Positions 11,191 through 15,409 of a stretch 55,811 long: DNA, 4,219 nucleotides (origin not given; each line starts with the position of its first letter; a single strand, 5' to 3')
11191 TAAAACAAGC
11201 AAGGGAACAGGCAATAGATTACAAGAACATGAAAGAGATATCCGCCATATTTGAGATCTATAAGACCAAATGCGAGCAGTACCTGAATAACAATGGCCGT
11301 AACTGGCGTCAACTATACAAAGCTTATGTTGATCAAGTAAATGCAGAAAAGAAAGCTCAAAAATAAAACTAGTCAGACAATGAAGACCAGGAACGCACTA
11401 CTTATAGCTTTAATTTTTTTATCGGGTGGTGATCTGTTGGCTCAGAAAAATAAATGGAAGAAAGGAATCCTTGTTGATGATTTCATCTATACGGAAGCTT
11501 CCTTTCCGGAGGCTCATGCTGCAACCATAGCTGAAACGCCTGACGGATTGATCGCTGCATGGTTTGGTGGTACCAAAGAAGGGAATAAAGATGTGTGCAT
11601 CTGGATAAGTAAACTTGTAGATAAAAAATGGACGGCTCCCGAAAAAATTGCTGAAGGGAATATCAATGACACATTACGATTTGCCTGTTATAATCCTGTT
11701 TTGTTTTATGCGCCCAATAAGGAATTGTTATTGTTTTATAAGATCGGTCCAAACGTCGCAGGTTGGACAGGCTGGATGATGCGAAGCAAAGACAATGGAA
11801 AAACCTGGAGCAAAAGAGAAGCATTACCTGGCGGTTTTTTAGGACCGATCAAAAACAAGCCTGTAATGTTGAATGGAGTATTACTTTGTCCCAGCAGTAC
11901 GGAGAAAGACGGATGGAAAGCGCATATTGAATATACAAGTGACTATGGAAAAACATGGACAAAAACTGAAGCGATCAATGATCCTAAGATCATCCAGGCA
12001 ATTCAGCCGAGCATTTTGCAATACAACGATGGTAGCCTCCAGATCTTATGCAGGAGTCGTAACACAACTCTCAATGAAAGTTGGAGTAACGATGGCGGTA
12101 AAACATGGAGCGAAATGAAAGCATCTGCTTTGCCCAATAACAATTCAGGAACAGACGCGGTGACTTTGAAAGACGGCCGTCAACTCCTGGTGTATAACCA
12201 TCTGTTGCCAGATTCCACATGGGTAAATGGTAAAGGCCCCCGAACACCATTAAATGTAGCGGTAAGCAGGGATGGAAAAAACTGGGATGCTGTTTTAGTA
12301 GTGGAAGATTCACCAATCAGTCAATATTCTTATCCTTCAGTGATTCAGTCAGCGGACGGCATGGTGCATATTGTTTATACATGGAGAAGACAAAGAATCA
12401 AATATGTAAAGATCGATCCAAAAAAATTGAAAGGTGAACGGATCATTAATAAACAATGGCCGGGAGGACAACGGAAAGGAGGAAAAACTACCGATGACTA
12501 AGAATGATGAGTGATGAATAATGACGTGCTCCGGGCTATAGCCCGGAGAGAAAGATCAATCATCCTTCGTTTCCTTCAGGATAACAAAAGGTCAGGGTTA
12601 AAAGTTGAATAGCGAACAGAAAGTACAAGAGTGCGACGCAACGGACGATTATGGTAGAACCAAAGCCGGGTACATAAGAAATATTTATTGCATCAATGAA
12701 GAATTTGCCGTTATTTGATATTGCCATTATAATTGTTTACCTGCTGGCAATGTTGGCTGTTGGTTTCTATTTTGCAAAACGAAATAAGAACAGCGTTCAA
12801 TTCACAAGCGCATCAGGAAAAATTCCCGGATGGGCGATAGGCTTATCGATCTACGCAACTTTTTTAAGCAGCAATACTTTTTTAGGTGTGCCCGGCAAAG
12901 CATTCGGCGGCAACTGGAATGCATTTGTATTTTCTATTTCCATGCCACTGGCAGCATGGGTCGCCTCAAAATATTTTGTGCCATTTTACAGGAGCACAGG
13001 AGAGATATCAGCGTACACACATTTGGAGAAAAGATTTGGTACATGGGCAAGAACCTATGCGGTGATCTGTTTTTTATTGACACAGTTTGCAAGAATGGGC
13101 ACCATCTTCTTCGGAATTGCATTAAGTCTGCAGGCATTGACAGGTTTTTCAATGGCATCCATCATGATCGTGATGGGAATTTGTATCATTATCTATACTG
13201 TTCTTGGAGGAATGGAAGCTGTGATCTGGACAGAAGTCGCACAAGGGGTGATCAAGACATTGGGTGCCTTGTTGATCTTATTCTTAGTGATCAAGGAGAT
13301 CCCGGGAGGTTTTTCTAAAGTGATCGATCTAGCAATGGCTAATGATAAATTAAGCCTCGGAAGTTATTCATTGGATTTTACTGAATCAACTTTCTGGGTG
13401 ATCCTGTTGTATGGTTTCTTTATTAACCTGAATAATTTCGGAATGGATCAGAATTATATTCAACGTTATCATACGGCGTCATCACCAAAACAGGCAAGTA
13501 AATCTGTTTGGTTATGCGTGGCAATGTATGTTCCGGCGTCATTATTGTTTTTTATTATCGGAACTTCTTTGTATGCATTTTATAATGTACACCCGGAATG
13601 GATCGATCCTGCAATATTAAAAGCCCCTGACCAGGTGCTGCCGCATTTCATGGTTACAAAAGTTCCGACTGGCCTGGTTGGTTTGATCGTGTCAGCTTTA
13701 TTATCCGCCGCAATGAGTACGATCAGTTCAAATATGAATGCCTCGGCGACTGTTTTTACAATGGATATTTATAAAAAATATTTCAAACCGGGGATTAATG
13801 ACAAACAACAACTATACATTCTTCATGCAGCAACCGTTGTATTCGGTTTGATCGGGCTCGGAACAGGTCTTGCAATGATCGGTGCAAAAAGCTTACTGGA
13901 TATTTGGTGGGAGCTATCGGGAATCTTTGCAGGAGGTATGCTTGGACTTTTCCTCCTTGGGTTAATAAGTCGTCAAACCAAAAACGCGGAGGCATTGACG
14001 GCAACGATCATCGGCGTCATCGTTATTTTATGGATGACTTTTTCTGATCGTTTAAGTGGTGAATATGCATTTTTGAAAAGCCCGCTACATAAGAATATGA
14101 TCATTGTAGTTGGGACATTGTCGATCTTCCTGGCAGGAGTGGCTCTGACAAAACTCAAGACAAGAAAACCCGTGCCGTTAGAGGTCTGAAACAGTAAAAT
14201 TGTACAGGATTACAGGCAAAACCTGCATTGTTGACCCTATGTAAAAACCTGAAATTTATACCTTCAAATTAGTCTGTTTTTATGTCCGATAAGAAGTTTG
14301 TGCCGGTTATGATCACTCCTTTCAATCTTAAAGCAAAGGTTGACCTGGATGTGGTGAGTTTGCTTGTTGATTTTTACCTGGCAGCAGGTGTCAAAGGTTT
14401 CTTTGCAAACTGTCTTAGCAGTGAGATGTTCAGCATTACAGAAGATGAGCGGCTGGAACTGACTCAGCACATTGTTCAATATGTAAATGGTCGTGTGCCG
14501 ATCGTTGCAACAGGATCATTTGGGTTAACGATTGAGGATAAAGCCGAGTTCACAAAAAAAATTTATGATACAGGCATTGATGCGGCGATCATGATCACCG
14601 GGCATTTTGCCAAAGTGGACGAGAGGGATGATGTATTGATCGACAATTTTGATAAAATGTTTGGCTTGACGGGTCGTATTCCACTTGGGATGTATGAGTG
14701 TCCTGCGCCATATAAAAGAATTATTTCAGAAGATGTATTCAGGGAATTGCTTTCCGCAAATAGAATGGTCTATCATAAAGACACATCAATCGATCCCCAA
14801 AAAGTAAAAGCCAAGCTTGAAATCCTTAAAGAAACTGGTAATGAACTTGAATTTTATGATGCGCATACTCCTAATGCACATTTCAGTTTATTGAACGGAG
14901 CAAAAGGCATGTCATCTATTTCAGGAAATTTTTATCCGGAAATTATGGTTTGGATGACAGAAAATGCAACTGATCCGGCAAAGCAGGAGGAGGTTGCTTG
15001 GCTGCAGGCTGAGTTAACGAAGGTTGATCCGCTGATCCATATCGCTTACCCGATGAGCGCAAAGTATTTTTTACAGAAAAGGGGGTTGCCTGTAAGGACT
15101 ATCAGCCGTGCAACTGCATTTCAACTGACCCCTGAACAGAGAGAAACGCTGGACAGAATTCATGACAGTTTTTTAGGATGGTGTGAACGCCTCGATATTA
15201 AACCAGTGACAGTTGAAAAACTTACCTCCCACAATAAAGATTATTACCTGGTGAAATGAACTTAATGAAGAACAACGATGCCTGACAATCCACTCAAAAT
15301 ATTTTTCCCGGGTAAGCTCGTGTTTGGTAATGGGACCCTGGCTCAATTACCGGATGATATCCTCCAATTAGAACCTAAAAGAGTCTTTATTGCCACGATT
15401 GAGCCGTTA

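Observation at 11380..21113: Candidate, apparently undescribed catabolic route for the RG-II keto-deoxy sugar acid Dha (and/or Kdo): sialidase-fold hydrolase, Na+ symporter, pyruvate aldolase, Fe-ADH, tetronate kinase, PdxA2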

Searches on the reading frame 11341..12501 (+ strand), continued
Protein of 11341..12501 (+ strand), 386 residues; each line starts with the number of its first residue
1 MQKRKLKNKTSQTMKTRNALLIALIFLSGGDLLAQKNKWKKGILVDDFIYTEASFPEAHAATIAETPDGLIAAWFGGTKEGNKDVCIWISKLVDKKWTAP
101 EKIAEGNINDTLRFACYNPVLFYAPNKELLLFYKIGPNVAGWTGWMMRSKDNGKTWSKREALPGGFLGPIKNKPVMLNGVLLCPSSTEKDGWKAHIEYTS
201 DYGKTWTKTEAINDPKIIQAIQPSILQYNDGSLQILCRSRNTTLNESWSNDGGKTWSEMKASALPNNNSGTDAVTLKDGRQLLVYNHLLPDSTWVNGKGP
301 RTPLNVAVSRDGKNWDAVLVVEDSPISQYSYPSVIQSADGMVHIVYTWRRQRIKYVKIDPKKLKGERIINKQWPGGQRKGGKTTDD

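Call 43: search_solved_structures(query=A2, max_evalue=0.001, show_alignments=4)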
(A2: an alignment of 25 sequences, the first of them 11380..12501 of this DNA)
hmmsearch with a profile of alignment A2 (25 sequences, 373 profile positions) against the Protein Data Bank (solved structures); distinct sequences matched with E-value up to 0.001: 24.
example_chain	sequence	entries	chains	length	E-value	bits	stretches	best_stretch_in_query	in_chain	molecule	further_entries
4xe9_A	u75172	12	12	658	3e-06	29.5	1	133-264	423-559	Sialidase B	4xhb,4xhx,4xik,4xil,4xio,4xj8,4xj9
4xma_A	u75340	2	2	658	3e-06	29.5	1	133-264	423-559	Sialidase B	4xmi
4xog_A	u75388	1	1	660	3.1e-06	29.5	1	133-264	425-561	Sialidase B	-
4xyx_A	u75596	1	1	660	3.1e-06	29.5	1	133-264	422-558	Sialidase B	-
2jkb_A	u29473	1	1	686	3.6e-06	29.2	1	133-264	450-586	SIALIDASE B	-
2vw0_A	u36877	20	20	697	3.8e-06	29.2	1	133-264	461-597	SIALIDASE B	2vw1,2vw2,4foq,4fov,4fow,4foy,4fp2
4yw1_A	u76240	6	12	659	8.2e-06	28.1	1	133-259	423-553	Neuraminidase C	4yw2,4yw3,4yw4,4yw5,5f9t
4yz1_A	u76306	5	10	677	8.9e-06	28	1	133-259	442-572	Putative neuraminidase | Sialidase NanC | Neuraminidase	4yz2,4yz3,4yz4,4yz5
8axs_A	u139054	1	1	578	3.6e-05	25.9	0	153-304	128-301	Exo-alpha-sialidase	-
8axt_A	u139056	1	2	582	3.7e-05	25.9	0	153-304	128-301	Sialidase domain-containing protein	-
8axs_B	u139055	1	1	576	3.7e-05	25.9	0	153-304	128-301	Exo-alpha-sialidase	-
8axi_A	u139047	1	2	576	3.7e-05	25.9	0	153-304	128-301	Sialidase domain-containing protein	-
8hls_A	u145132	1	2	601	4e-05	25.8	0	153-304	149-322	Sialidase domain-containing protein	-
9eob_A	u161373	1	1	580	5e-05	25.5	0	153-304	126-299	exo-alpha-sialidase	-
4x47_A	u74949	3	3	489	7.3e-05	24.9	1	133-259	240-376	Anhydrosialidase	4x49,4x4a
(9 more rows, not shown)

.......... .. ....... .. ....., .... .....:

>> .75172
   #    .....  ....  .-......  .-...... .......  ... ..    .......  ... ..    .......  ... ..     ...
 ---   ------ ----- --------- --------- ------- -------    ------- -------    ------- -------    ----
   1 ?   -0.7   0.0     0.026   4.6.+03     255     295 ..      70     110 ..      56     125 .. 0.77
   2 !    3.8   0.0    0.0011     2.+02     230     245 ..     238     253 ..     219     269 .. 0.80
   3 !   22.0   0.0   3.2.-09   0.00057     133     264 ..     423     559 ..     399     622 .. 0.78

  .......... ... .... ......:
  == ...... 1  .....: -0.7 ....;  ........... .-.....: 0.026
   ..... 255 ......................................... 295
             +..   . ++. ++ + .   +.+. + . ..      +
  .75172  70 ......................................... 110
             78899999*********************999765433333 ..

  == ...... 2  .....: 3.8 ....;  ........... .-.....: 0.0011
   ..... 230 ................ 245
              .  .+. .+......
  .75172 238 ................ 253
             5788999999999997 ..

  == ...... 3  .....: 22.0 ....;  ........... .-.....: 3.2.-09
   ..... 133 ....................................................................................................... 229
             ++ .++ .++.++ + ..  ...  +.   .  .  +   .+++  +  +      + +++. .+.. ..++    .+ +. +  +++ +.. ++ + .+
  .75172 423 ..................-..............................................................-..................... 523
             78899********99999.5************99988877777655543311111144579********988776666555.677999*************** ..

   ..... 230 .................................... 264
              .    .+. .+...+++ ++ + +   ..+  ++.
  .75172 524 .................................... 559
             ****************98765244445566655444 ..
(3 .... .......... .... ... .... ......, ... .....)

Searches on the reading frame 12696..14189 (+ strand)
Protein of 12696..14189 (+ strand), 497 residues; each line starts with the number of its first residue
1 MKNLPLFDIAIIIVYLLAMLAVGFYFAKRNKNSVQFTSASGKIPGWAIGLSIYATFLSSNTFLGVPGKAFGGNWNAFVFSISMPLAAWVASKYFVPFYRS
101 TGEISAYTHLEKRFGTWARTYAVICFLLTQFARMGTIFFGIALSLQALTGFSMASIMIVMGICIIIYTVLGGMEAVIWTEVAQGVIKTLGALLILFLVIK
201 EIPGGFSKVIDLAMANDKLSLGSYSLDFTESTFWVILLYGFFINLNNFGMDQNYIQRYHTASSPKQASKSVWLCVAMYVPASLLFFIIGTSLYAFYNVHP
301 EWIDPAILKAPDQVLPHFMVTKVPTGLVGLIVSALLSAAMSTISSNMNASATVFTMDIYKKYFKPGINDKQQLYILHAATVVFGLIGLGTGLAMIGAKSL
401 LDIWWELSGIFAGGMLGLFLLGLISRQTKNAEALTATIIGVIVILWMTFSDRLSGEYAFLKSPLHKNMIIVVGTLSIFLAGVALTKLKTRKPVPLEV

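Call 4: search_protein_families(library=pfam, proteins=[window:12696-14189:+])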
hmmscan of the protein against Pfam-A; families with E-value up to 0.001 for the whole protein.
window:12696-14189:+ (497 aa): 1 family
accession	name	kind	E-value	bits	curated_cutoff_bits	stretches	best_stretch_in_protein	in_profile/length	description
PF00474.23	SSF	-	4.7e-49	167.8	22.8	1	38-440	3-406/406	Sodium:solute symporter family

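Call 5: search_protein_families(library=ncbifam, proteins=[window:12696-14189:+])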
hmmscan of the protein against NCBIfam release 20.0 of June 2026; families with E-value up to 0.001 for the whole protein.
window:12696-14189:+ (497 aa): 10 families
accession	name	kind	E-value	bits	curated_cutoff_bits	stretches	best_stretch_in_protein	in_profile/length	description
TIGR00813.1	sss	superfamily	4.9e-68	230.1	184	1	36-440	1-411/411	sodium/solute symporter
NF007790.0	PRK10484.1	equivalog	1.7e-36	126.2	401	1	15-465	12-469/527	solute:sodium symporter family transporter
TIGR02121.1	Na_Pro_sym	equivalog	1e-28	100.4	515.5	1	10-471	5-463/488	sodium/proline symporter PutP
TIGR02119.1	panF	equivalog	7.1e-25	87.9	328.05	1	11-448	6-438/471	sodium/pantothenate symporter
NF058657.1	MncbAcdTpMctC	equivalog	2.8e-19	69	670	1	5-458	5-464/527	monocarboxylic acid transporter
NF006903.2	PRK09395.1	subfamily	6.1e-19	67.8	750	1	8-394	37-426/552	cation/acetate symporter ActP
TIGR03648.1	Na_symport_lg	subfamily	5.2e-17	61.5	320.75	2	11-193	4-185/547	VC_2705 family sodium/solute symporter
TIGR02711.1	symport_actP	equivalog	1.4e-15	57.1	1099.25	1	9-393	35-422/549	cation/acetate symporter ActP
NF009135.0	PRK12488.1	subfamily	1.4e-15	56.9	850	1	5-442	31-470/549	cation/acetate symporter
NF011948.0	PRK15419.1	equivalog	4.9e-14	52.1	955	1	11-470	10-466/502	sodium/proline symporter PutP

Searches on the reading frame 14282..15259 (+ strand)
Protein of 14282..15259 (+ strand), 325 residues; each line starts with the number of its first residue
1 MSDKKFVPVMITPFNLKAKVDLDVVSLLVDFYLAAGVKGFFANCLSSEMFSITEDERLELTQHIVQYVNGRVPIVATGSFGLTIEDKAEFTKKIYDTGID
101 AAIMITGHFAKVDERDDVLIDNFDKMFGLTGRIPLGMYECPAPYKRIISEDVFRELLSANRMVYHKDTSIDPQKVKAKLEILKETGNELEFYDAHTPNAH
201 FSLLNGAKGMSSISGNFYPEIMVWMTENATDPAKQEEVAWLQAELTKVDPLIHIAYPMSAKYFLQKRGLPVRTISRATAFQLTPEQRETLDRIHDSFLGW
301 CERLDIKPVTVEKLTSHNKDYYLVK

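Call 4: search_protein_families(library=pfam, proteins=[window:14282-15259:+])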
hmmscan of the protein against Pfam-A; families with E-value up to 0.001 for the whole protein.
window:14282-15259:+ (325 aa): 1 family
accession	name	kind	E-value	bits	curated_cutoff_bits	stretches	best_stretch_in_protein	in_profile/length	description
PF00701.28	DHDPS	-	4e-27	95.1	22.1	1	6-293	5-285/289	Dihydrodipicolinate synthetase family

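Call 5: search_protein_families(library=ncbifam, proteins=[window:14282-15259:+])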
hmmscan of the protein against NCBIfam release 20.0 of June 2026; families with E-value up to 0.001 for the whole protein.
window:14282-15259:+ (325 aa): 6 families
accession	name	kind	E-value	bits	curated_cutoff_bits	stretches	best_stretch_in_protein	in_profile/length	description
TIGR00674.1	dapA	equivalog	4.5e-23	81.5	206.15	1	7-293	3-282/286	4-hydroxy-tetrahydrodipicolinate synthase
TIGR02313.1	HpaI-NOT-DapA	exception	4e-15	55.4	396.7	1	7-269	5-262/294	2,4-dihydroxyhept-2-ene-1,7-dioic acid aldolase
NF003164.0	PRK04147.1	equivalog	8.5e-11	41.7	281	1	4-298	5-291/294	N-acetylneuraminate lyase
NF002958.0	PRK03620.1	subfamily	3.5e-10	39.2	278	1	11-192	19-189/307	5-dehydro-4-deoxyglucarate dehydratase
NF040954.1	Arch_KDGaldase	equivalog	9.5e-10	38.3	390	1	9-290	6-274/288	bifunctional 2-dehydro-3-deoxy-phosphogluconate/2-dehydro-3-deoxy-6-phosphogalactonate aldolase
TIGR03249.1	KdgD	equivalog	1.5e-07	30.8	373.95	1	11-109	17-113/299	5-dehydro-4-deoxyglucarate dehydratase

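Call 32: search_solved_structures(query=window:14282-15259:+, max_evalue=0.00001)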
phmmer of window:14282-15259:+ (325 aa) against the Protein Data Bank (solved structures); distinct sequences matched with E-value up to 0.00001: 58.
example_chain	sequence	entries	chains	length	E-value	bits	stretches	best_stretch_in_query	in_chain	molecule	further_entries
3hij_A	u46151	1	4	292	4e-18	69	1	8-296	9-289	Dihydrodipicolinate synthase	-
1xky_A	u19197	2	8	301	4.5e-18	68.9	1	8-296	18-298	dihydrodipicolinate synthase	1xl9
6p90_A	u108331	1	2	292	3.3e-15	59.5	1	9-228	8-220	4-hydroxy-tetrahydrodipicolinate synthase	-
3noe_A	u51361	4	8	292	5.4e-15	58.8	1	9-226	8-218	Dihydrodipicolinate synthase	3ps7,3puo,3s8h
3qze_A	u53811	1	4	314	5.7e-15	58.7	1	9-227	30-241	Dihydrodipicolinate synthase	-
3pud_A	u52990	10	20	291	1.1e-14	57.8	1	9-289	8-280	Dihydrodipicolinate synthase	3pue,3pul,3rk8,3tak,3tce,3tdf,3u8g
4nq1_A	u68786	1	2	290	5.1e-13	52.3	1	9-292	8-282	4-hydroxy-tetrahydrodipicolinate synthase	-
3n2x_A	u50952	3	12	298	2.4e-12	50.1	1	7-228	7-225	Uncharacterized protein yagE | YagE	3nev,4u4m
2v8z_A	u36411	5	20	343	3.4e-12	49.6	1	7-229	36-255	YAGE | Probable 2-keto-3-deoxy-galactonate aldolase YagE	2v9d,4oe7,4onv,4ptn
4pfm_A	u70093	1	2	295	3.6e-12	49.5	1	8-271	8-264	4-hydroxy-tetrahydrodipicolinate synthase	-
4icn_A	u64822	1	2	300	3.8e-12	49.4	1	8-271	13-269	DIHYDRODIPICOLINATE SYNTHASE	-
3vfl_A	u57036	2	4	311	1.2e-11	47.7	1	4-270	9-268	Dihydrodipicolinate synthase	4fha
5c54_A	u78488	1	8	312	1.8e-11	47.2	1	7-256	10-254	Dihydrodipicolinate synthase/N-acetylneuraminate lyase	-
5c55_A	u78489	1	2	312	6.4e-11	45.4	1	7-256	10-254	Dihydrodipicolinate synthase/N-acetylneuraminate lyase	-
2yxg_A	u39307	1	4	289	1e-10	44.7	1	6-272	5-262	Dihydrodipicolinate synthase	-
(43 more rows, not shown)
